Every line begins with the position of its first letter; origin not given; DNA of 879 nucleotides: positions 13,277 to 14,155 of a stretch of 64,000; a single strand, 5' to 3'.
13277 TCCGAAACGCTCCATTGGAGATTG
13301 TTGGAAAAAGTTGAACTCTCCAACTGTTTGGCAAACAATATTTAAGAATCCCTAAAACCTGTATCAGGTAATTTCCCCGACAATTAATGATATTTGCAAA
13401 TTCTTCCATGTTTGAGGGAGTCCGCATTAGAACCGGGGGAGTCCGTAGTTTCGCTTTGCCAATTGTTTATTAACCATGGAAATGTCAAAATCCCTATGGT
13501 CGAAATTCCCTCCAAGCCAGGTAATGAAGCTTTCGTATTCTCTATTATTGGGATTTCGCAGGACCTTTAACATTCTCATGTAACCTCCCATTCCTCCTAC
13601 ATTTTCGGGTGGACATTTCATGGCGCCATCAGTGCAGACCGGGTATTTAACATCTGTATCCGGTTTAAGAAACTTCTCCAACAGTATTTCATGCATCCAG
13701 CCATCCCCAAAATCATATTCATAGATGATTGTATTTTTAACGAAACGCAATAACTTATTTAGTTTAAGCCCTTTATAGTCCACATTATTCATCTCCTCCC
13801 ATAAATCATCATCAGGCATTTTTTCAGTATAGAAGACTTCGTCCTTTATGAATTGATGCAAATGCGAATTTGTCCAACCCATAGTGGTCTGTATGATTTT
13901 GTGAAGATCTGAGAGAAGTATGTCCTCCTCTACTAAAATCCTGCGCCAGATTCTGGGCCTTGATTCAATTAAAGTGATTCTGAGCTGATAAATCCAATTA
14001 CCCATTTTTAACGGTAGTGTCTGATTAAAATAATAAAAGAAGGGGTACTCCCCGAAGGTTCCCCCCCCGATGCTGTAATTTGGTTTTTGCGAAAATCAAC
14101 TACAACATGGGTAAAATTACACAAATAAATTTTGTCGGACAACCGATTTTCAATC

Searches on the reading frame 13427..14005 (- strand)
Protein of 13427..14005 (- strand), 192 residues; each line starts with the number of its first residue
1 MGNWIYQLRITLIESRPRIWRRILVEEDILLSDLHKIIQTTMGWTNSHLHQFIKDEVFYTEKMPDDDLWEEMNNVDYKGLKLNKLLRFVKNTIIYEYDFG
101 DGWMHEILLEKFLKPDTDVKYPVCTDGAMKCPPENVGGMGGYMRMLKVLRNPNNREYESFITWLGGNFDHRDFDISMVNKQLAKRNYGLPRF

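Call 15: search_protein_families(library=pfam, proteins=[window:13427-14005:-], max_evalue=0.01)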
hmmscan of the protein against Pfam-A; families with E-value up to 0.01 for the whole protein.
window:13427-14005:- (192 aa): 1 family
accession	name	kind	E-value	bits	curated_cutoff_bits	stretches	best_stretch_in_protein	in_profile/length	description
PF07929.16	PRiA4_ORF3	-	1.7e-59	200.9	26.6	1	5-175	2-171/173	Plasmid pRiA4b ORF-3-like protein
